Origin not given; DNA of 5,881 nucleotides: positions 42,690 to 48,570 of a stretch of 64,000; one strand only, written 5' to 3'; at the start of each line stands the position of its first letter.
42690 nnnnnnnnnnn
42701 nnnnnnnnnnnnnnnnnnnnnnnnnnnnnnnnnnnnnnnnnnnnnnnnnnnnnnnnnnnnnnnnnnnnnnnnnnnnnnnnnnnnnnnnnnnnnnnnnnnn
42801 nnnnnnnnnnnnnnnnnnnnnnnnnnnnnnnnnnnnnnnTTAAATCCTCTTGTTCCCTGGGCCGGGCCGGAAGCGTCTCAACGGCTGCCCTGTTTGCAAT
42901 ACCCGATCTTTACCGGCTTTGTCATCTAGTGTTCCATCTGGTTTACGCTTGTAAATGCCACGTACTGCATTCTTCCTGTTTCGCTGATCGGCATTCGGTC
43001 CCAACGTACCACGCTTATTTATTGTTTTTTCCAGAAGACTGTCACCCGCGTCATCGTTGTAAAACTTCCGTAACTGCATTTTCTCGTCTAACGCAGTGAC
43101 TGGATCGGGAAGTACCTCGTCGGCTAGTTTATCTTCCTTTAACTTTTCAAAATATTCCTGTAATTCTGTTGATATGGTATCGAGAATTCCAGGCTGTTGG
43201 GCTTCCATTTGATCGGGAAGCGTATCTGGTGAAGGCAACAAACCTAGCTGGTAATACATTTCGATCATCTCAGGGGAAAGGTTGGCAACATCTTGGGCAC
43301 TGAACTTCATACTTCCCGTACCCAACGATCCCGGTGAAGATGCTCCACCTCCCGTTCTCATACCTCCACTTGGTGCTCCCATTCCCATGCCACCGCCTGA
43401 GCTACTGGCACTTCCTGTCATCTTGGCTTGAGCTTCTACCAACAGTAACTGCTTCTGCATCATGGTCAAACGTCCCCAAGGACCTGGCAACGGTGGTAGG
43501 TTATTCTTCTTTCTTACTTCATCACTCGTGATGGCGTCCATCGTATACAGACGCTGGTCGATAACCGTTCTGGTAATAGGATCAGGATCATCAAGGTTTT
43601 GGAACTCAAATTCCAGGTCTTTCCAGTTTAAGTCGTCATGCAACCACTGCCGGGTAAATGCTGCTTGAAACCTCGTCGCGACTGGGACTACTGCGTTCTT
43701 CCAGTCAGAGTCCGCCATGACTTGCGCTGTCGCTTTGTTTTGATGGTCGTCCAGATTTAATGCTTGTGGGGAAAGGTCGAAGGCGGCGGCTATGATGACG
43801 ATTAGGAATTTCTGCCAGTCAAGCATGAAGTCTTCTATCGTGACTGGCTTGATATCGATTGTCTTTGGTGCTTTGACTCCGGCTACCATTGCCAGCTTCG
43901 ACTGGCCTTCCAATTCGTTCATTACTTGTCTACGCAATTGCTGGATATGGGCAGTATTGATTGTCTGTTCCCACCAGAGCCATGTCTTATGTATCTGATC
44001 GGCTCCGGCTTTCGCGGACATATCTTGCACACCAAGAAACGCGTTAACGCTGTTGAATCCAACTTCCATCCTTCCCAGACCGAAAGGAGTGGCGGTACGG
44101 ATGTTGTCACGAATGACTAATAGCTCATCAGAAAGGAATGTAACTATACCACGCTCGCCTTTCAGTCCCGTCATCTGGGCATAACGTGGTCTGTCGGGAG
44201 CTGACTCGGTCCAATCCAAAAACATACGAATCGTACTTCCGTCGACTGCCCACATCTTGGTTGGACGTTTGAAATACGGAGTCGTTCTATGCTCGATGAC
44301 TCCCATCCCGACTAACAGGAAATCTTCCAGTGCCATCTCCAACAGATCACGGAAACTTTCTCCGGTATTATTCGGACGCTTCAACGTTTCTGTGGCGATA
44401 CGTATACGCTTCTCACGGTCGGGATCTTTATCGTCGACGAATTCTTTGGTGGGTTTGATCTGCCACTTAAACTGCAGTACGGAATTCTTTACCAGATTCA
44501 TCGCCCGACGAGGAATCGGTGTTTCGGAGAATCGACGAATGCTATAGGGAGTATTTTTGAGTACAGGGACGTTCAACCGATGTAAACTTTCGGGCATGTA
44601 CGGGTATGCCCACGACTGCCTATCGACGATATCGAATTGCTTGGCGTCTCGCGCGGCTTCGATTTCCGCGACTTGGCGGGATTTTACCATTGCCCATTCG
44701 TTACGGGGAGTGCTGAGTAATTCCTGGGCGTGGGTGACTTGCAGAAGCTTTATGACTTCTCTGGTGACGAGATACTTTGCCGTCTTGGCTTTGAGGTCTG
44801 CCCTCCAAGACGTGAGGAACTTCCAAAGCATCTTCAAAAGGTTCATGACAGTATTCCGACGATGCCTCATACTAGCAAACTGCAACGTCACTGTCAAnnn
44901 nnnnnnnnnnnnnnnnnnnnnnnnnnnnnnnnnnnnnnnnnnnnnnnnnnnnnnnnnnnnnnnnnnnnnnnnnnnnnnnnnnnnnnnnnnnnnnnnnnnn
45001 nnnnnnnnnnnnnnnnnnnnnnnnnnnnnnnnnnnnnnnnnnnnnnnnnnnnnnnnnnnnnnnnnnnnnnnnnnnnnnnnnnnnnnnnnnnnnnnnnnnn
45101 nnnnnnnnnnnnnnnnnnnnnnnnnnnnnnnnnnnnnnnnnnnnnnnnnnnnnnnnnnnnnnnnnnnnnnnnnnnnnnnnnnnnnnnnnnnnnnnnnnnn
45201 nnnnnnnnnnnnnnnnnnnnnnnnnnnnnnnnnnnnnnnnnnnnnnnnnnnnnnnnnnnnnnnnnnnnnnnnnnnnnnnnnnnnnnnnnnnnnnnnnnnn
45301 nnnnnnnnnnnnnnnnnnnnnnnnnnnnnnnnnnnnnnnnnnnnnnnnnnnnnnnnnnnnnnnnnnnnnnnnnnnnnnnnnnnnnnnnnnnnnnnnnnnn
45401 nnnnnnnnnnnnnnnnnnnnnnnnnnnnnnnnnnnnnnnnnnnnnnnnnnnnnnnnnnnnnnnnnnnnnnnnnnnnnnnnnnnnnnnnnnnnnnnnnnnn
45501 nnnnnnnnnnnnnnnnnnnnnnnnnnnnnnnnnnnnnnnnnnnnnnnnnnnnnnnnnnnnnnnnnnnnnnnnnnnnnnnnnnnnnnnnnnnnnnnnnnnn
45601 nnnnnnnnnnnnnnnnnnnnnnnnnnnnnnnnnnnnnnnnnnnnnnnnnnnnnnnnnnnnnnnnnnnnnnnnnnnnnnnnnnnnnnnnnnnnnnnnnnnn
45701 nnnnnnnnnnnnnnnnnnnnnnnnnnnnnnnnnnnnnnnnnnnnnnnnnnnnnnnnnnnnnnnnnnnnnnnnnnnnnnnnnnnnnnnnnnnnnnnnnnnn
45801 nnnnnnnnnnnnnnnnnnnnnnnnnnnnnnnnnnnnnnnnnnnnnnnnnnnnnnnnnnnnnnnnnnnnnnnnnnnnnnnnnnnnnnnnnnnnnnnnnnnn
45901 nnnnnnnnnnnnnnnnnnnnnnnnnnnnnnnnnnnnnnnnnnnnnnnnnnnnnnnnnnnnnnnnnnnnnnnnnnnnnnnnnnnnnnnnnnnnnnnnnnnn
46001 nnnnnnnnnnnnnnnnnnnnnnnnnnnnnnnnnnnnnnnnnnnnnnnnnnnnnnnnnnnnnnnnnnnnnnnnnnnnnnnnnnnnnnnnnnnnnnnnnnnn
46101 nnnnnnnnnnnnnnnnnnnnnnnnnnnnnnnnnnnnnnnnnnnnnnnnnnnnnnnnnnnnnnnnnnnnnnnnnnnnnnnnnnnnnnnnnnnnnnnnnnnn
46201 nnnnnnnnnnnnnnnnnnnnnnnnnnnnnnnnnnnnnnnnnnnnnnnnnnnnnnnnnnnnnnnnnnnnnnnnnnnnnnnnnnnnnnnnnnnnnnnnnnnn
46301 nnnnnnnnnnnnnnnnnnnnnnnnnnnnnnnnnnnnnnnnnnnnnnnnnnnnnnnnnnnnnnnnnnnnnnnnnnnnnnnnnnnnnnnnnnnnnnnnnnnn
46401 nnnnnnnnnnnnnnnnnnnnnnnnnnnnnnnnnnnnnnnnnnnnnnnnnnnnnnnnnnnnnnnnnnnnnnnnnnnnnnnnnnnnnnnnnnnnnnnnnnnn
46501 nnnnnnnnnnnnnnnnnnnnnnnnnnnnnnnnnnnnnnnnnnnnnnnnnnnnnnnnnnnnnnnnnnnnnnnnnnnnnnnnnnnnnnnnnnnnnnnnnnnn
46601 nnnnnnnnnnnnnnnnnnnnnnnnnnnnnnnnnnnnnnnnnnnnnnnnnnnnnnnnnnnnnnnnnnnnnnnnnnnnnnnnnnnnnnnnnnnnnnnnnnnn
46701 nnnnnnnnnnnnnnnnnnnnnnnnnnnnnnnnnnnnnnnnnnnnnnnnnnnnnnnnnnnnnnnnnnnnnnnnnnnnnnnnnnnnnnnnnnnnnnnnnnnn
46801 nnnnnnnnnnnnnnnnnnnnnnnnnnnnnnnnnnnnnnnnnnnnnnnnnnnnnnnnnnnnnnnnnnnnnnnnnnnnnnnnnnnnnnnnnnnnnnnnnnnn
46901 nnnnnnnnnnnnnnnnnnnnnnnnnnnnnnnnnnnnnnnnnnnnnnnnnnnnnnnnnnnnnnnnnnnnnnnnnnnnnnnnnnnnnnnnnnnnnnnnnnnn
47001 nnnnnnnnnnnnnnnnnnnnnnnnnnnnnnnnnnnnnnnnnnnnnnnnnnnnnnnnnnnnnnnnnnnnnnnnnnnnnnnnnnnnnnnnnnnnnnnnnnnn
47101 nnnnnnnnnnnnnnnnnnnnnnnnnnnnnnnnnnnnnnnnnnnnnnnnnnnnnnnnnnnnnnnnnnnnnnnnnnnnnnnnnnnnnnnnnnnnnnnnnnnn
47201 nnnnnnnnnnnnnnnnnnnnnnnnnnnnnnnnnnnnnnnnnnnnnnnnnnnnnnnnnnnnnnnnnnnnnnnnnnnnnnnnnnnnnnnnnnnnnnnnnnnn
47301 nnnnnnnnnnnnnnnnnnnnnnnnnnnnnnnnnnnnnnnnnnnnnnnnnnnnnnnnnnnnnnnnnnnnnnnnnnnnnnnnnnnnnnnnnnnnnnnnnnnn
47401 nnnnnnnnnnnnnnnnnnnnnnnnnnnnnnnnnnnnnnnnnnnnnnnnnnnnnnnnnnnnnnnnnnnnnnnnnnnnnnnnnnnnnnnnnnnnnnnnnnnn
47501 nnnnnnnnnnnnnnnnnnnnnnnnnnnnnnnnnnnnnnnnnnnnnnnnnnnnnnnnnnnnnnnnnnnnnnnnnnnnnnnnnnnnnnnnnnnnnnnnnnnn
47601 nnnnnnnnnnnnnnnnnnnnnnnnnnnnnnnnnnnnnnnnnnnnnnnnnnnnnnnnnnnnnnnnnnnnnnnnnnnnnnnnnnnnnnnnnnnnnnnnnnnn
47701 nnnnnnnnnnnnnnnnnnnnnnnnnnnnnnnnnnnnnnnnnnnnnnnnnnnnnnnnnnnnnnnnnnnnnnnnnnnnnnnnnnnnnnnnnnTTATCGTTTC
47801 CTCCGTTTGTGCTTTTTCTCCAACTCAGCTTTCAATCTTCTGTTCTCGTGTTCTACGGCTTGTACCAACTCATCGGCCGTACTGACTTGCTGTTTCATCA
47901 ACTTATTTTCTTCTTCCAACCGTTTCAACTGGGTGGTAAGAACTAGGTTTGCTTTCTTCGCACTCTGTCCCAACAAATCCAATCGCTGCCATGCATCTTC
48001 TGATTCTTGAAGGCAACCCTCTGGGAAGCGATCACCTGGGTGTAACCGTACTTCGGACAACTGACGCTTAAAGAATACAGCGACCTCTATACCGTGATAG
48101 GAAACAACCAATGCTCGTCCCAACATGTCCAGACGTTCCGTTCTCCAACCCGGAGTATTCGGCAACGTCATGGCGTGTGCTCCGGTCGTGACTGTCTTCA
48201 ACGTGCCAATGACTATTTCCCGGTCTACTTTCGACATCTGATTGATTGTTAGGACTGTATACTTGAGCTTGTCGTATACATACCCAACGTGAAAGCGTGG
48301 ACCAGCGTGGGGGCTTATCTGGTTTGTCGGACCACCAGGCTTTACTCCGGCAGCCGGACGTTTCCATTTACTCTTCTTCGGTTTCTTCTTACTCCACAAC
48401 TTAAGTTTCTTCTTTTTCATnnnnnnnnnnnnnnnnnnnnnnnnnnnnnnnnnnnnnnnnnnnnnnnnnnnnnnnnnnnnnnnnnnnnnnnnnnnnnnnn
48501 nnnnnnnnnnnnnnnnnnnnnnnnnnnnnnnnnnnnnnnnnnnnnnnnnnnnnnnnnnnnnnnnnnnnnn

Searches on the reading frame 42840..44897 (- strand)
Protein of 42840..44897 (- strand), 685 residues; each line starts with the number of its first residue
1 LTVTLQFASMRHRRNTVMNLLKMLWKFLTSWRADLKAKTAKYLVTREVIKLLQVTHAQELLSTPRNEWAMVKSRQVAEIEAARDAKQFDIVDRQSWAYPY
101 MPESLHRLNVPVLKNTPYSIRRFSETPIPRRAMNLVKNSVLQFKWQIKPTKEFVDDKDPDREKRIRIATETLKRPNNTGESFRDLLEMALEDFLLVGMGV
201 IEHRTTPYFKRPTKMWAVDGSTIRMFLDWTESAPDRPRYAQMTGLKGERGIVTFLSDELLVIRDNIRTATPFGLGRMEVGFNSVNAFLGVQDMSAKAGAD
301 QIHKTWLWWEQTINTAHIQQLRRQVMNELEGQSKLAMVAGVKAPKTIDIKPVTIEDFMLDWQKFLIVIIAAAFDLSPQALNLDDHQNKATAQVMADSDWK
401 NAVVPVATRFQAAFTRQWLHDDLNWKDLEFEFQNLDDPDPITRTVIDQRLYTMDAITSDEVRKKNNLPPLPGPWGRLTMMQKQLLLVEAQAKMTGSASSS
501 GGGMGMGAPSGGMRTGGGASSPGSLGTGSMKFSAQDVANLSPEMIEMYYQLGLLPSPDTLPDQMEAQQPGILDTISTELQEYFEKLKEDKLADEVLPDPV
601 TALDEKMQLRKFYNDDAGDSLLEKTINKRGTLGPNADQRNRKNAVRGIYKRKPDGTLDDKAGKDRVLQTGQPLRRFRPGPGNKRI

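Call 21: find_related_loci(query=window:42840-44897:-, collection=viral_contigs, flank=10000)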
Query window:42840-44897:- (685 aa) in viral_contigs; peptide patterns used: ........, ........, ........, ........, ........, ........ (x = any residue, [..] = any of these).
12 stretches matched a pattern; 5 encode a relative of the query (tblastn E <= 1e-3); 5 distinct loci.
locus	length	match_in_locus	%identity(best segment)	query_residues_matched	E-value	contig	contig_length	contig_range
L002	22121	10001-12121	58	5-683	0e+0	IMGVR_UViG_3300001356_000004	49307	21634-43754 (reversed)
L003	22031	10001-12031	66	20-682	0e+0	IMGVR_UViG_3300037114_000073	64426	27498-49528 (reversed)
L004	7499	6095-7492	47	35-500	6e-139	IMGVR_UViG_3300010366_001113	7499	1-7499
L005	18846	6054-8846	49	9-490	7e-91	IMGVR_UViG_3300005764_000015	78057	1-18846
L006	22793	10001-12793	49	9-490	7e-91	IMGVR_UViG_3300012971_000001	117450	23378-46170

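Call 22: search_protein_families(library=pfam, proteins=[window:42840-44897:-], max_evalue=0.001)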
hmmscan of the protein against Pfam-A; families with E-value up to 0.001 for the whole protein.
window:42840-44897:- (685 aa): 1 family
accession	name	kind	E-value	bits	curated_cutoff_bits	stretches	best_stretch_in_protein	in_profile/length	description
PF04860.17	Phage_portal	-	1.1e-26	94.2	39.1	1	130-466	4-321/321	Phage portal protein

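Call 51: search_dna_similar(query=window:42840-44897:-, collection=phages, mode=protein, max_rows=10, max_evalue=0.00001)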
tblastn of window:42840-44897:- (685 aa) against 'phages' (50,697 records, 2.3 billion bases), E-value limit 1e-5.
No match.

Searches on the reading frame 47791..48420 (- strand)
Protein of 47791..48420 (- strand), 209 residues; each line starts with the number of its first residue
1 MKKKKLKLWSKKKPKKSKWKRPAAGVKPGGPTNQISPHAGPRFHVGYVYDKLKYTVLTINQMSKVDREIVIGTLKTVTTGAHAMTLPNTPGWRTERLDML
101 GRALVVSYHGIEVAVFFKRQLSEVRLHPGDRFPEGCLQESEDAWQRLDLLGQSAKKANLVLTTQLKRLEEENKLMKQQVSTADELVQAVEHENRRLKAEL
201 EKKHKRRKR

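Call 22: search_protein_families(library=pfam, proteins=[window:47791-48420:-], max_evalue=0.001)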
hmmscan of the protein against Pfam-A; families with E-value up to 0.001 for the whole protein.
window:47791-48420:- (209 aa): 0 families

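Call 66: find_related_loci(query=A5, collection=viral_contigs, flank=2500)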
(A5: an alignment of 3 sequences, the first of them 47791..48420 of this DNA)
Query A5 (209 aa) in viral_contigs; peptide patterns used: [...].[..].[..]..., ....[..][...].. (x = any residue, [..] = any of these).
27 stretches matched a pattern; 2 encode a relative of the query (tblastn E <= 1e-3); 2 distinct loci.
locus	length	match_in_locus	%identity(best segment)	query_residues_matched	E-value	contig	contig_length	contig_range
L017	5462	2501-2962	56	36-189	3e-57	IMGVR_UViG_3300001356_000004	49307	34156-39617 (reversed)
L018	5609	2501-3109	50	22-206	5e-62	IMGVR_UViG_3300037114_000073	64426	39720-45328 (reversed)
